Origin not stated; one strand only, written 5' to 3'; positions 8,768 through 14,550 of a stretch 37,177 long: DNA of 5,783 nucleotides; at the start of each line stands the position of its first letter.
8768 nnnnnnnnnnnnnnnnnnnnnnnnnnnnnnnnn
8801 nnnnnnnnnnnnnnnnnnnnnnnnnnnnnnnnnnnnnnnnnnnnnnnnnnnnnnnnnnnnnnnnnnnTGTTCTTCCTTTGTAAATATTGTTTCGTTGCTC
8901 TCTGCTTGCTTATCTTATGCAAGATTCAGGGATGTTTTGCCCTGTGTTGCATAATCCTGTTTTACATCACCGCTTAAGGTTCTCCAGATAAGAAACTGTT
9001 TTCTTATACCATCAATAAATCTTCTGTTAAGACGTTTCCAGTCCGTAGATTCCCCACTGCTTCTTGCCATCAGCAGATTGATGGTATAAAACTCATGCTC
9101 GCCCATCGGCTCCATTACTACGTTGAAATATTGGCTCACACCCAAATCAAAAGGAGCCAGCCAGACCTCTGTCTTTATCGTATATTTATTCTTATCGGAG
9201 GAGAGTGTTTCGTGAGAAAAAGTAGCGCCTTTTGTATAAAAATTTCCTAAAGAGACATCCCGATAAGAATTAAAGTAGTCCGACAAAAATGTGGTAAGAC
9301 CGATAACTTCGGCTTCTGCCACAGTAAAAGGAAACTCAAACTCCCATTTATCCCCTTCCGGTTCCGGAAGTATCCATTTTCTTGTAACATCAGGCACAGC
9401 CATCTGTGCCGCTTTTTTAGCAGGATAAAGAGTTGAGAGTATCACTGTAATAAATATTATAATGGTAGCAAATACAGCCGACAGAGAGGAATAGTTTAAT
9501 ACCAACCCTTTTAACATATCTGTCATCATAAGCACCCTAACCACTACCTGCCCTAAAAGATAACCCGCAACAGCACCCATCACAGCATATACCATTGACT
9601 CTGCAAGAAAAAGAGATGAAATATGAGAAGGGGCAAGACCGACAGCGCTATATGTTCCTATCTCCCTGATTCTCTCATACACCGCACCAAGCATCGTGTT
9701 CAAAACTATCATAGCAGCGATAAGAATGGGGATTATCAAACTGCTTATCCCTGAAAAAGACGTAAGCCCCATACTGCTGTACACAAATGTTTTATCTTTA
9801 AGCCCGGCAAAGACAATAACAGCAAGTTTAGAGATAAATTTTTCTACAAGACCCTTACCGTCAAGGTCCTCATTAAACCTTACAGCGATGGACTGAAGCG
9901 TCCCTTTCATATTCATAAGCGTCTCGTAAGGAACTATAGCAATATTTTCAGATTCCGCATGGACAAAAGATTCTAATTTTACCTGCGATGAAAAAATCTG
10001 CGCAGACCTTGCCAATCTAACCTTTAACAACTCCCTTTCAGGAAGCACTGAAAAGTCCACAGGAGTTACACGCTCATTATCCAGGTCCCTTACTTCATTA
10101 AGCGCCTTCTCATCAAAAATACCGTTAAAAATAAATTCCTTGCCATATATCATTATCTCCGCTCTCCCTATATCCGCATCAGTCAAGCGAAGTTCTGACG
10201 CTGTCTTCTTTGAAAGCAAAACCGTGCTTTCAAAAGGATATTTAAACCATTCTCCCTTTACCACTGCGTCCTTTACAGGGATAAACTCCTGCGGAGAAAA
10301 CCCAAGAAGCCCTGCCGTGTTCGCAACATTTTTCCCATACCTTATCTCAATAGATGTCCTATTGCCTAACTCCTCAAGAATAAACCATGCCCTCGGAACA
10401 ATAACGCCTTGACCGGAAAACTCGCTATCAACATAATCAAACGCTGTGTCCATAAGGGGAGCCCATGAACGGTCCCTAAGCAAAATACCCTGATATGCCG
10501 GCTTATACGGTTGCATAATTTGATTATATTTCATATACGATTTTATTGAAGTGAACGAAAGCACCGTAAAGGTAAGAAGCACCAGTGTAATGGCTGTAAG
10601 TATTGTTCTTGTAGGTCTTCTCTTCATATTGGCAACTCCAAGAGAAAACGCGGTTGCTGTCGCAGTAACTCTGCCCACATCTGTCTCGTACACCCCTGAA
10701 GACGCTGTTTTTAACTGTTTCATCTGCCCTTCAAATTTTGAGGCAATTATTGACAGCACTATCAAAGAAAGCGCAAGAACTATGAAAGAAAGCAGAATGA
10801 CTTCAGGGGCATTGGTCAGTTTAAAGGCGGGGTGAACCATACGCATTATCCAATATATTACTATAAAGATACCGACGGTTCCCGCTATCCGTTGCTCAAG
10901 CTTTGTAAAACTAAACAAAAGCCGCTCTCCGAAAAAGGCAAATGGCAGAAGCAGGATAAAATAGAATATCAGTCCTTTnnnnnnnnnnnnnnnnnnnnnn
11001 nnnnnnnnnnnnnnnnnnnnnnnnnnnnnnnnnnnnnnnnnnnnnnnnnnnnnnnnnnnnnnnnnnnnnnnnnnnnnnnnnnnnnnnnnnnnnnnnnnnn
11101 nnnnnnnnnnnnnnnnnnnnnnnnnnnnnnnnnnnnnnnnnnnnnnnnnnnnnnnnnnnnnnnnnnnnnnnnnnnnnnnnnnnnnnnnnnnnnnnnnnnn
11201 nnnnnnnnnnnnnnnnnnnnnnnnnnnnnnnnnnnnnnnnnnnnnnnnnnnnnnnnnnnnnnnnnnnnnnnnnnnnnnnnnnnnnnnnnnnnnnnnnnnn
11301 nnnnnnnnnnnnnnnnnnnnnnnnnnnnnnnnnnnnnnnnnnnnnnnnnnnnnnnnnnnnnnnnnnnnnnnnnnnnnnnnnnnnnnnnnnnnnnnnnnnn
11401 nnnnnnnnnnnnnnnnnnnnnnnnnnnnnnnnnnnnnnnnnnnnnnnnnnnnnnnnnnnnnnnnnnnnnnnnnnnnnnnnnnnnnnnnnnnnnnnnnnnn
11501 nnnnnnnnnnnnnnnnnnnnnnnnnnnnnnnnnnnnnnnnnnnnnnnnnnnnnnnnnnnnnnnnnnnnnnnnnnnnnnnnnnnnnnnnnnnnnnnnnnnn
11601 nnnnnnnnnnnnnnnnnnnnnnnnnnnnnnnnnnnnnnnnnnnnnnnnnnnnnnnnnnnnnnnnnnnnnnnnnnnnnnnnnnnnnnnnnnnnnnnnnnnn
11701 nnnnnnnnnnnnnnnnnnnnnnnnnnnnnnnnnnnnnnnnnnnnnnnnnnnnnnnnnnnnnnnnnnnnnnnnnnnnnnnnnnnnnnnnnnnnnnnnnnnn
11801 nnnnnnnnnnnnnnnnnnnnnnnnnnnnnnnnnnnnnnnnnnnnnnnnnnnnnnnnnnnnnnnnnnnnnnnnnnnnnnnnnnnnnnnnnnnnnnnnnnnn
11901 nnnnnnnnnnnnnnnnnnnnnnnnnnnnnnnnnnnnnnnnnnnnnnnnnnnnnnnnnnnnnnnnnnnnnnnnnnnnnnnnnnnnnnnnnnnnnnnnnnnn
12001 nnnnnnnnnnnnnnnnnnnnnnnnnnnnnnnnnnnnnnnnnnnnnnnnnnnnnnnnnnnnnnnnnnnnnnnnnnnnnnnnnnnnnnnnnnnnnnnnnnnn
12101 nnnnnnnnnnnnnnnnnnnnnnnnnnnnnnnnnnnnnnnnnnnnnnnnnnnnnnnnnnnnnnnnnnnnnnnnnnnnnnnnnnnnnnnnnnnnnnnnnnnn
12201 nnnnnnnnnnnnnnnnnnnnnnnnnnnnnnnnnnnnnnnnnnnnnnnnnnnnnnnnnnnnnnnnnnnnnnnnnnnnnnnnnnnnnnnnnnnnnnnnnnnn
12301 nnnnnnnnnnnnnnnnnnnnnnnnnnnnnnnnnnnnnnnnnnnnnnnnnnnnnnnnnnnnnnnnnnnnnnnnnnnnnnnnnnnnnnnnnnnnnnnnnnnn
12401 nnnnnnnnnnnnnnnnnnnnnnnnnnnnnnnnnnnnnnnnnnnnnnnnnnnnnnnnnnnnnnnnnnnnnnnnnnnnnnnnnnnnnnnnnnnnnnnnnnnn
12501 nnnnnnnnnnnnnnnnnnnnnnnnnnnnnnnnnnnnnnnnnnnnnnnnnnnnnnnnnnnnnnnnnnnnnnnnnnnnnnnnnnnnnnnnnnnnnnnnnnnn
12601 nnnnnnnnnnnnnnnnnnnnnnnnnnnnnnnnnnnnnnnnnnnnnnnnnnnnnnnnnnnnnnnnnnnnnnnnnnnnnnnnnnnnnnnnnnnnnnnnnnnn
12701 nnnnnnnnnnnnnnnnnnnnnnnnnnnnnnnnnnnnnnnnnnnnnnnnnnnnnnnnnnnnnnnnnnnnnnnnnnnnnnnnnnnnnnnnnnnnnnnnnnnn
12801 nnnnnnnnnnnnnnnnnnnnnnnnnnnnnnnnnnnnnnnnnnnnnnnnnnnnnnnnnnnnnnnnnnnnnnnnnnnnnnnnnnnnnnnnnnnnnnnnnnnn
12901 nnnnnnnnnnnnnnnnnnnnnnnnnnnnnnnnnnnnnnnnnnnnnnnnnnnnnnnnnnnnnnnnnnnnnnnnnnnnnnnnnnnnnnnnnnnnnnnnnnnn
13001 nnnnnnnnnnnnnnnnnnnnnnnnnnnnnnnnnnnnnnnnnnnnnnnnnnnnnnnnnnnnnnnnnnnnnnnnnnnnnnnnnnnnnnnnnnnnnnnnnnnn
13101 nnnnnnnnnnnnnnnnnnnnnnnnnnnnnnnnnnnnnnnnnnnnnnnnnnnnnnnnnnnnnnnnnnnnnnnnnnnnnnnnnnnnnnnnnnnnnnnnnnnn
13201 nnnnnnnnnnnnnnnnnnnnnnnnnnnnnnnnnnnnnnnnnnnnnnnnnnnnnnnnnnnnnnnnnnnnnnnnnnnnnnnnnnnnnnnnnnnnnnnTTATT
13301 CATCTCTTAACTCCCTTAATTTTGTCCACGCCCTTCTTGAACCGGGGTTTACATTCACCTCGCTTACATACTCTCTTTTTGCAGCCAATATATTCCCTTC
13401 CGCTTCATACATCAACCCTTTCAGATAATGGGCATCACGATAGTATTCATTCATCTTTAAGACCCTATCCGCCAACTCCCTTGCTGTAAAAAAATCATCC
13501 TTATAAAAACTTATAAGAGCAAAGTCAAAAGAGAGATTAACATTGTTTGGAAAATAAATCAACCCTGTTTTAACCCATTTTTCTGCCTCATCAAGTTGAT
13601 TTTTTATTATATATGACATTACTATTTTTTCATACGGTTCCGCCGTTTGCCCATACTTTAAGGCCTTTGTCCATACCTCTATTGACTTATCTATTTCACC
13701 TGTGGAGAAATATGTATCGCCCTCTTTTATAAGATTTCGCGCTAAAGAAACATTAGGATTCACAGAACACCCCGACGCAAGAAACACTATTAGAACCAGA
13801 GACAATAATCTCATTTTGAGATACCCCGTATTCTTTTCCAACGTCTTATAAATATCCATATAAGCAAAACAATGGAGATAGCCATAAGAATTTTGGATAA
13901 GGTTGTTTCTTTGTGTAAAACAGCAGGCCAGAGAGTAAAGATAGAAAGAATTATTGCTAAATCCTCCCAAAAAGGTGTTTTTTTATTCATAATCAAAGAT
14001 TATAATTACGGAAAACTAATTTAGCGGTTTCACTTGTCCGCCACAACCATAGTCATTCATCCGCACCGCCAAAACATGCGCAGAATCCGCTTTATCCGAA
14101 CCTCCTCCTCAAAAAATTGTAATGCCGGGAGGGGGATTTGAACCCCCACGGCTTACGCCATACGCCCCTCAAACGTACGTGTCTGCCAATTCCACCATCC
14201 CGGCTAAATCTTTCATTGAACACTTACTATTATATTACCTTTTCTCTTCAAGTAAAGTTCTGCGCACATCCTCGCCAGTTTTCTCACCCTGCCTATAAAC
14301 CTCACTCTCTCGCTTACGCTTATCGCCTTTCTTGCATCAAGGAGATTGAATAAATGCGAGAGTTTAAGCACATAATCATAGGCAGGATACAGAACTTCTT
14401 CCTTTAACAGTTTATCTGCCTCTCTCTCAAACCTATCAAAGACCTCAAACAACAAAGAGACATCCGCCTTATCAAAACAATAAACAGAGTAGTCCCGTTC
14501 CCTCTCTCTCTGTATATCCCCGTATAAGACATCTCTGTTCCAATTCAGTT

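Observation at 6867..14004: Four-gene envelope operon: 2-TM microprotein, TPR lipoprotein, 1462-aa pseudo-peptidase/FtsX fusion, 666-aa OPT-like membrane protein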

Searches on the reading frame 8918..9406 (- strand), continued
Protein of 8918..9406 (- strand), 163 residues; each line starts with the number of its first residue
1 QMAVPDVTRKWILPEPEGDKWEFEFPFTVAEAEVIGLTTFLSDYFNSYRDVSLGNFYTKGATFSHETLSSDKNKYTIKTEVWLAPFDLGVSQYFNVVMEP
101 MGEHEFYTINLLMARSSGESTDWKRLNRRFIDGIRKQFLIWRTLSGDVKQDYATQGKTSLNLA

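Call 96: find_encoding_contigs(protein=P0290, flank=8000, max_places=2)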
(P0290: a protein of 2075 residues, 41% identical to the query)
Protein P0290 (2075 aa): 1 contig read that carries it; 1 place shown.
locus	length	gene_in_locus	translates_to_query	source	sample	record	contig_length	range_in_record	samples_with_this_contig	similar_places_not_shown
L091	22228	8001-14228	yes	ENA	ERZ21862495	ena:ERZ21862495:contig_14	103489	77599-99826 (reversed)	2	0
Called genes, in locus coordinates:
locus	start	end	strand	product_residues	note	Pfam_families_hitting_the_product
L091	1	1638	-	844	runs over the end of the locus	PF05592:Bac_rhamnosid (weak), PF17389:Bac_rhamnosid6H, PF22422:MGH1-like_GH, PF17390:Bac_rhamnosid_C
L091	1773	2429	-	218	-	PF02390:Methyltransf_4, PF13847:Methyltransf_31 (faint), PF13649:Methyltransf_25 (weak)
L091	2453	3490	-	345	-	PF00348:polyprenyl_synt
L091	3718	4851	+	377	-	PF00248:Aldo_ket_red, PF13187:Fer4_9, PF13534:Fer4_17 (weak)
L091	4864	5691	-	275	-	PF02195:ParB_N, PF17762:HTH_ParB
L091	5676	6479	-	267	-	PF00142:Fer4_NifH (weak), PF02374:ArsA_ATPase, PF09140:MipZ (weak), PF10609:ParA (weak), PF13614:AAA_31, PF01656:CbiA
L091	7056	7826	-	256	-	PF00106:adh_short, PF08659:KR, PF13561:adh_short_C2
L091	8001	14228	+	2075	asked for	PF02687:FtsX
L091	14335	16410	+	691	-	-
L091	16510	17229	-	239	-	PF00535:Glycos_transf_2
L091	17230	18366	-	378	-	PF13450:NAD_binding_8, PF03275:GLF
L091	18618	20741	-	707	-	-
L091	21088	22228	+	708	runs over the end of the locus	PF13229:Beta_helix (faint), PF13860:FlgD_ig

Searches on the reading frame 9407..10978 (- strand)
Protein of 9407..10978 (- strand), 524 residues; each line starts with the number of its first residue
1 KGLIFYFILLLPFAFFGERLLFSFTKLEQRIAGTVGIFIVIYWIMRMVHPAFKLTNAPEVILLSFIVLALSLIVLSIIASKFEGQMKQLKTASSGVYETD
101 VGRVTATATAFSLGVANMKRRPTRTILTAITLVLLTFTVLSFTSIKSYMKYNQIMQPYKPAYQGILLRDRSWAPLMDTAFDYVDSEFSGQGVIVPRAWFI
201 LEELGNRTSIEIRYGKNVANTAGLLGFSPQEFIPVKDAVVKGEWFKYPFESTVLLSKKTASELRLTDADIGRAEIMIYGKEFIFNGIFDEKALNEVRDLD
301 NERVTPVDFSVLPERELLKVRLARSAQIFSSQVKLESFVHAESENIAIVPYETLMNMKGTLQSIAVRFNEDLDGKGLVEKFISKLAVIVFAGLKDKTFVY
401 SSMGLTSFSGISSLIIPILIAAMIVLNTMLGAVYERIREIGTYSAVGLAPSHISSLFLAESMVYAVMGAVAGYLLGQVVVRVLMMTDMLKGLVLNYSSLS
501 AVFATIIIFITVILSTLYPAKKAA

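Call 87: search_protein_families(library=padloc, proteins=[window:9407-10978:-], max_evalue=1)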
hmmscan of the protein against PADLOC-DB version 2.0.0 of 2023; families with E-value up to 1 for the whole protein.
window:9407-10978:- (524 aa): 2 families
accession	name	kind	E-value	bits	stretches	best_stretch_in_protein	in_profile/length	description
PDLC01991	CARF_m8--CARF_LolE_TM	-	4.4e-47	158.7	1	5-523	79-547/810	-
PDLC01990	CARF_m8--CARF_Beta-galactosidase_LolE_TM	-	1.9e-17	59.9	1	32-523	1077-1525/1791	-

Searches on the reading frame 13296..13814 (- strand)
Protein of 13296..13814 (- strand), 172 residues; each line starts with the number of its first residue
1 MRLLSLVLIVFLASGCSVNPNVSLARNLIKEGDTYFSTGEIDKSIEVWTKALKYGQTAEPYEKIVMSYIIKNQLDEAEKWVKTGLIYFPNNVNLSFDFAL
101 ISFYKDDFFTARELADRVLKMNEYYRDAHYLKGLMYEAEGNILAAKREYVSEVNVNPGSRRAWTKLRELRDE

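Call 6: search_protein_families(library=pfam, proteins=[window:13296-13814:-], max_evalue=0.1)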
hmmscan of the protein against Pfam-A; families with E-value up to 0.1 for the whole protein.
window:13296-13814:- (172 aa): 10 families
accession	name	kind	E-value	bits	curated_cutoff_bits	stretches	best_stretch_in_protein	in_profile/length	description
PF07719.23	TPR_2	-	6.7e-10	38.8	27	1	27-54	3-30/34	Tetratricopeptide repeat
PF13181.12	TPR_8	-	3.9e-06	27.1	25.7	0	27-53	3-29/34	Tetratricopeptide repeat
PF13414.12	TPR_11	-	3.2e-05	24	26.8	1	32-54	1-23/42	TPR repeat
PF13432.12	TPR_16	-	7.7e-05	23.5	32.7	1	104-145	9-50/65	Tetratricopeptide repeat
PF00515.34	TPR_1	-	0.00012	22.2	27.8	0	32-53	8-29/34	Tetratricopeptide repeat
PF13428.12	TPR_14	-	0.00066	20.6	23.5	0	127-166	2-41/44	Tetratricopeptide repeat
PF25575.1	TPR_BSK1_C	-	0.0032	17.8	42.2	1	26-77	43-96/118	Serine/threonine-protein kinase BSK1-like, TPR repeats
PF25063.1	ARM_TT21_C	-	0.012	15.9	35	0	107-150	110-153/209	Tetratricopeptide repeat protein 21 C-terminal ARM domain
PF25062.1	ARM_TT21_N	-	0.042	14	40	0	98-150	106-159/222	Tetratricopeptide repeat protein 21 N-terminal ARM repeat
PF14559.12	TPR_19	-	0.052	14.3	25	0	71-91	38-58/68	Tetratricopeptide repeat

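Call 7: search_protein_families(library=ncbifam, proteins=[window:13296-13814:-], max_evalue=0.1)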
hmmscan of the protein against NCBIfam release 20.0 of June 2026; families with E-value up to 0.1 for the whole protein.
window:13296-13814:- (172 aa): 10 families
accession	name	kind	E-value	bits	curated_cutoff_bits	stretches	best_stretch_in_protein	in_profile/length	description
TIGR02917.1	PEP_TPR_lipo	equivalog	1.3e-09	36.5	312.2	1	35-160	100-227/899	XrtA/PEP-CTERM system TPR-repeat protein PrsT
TIGR02521.1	type_IV_pilW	equivalog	3.5e-06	26.8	154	2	104-160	43-99/234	type IV pilus biogenesis/stability protein PilW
NF047507.1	TPR_BatC_Lepto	exception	0.00033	20.2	175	1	75-166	41-136/214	TPR repeat-containing protein BatC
NF040959.1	MamA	equivalog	0.00036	20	200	1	31-165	43-178/204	magnetosome protein MamA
NF047371.1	FlcA_CTERM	equivalog_domain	0.00094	17.7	300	1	20-133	117-232/646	periplasmic flagellar collar protein FlcA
NF053607.1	CHU_0125_OmpA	equivalog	0.0044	15.6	620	1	5-83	8-78/639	CHU_0125 family OmpA-like outer membrane integrity protein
NF004354.0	PRK05731.2-3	equivalog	0.024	14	204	1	22-85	128-190/273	thiamine-phosphate kinase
TIGR02795.1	tol_pal_ybgF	equivalog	0.028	15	90.1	0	123-162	36-75/119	tol-pal system protein YbgF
NF033758.1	gliding_GltE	equivalog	0.044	12.7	225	0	73-157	237-321/411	adventurous gliding motility TPR repeat lipoprotein GltE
NF041522.1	TPR_sll0314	equivalog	0.069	12.4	225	0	101-169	61-128/275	Sll0314/Alr1548 family TPR repeat-containing protein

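Call 78: search_protein_families(library=padloc, proteins=[window:13296-13814:-], max_evalue=0.01)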
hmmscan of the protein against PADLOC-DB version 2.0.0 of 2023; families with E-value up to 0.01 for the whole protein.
window:13296-13814:- (172 aa): 0 families

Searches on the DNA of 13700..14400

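Call 100: search_rna_families(source=window, start=13700, end=14400, threshold=evalue, max_evalue=1)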
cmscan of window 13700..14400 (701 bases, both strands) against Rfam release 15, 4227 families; matches with E-value up to 1: 1.
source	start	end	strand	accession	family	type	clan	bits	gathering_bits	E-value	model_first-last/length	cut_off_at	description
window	14123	14204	-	RF00005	tRNA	Gene; tRNA;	CL00001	50.1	29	1e-09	1-71/71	no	tRNA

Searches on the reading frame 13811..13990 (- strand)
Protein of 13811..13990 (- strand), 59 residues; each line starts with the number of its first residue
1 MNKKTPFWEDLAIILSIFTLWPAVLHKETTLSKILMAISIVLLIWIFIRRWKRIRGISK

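Call 6: search_protein_families(library=pfam, proteins=[window:13811-13990:-], max_evalue=0.1)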
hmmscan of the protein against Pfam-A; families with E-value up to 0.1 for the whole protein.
window:13811-13990:- (59 aa): 1 family
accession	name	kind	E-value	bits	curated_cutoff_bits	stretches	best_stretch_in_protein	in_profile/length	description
PF19885.4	DUF6358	-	0.0056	17.3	28.4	1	11-44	13-46/61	Family of unknown function (DUF6358)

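Call 7: search_protein_families(library=ncbifam, proteins=[window:13811-13990:-], max_evalue=0.1)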
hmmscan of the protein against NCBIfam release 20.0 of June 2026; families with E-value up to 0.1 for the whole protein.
window:13811-13990:- (59 aa): 1 family
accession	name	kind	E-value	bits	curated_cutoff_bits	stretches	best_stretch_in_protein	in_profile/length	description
NF047566.1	SE1626_fam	equivalog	0.048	13.5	70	1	11-51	11-50/55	SE1626 family protein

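Call 78: search_protein_families(library=padloc, proteins=[window:13811-13990:-], max_evalue=0.01)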
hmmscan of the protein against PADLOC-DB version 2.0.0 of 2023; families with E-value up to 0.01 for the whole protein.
window:13811-13990:- (59 aa): 0 families
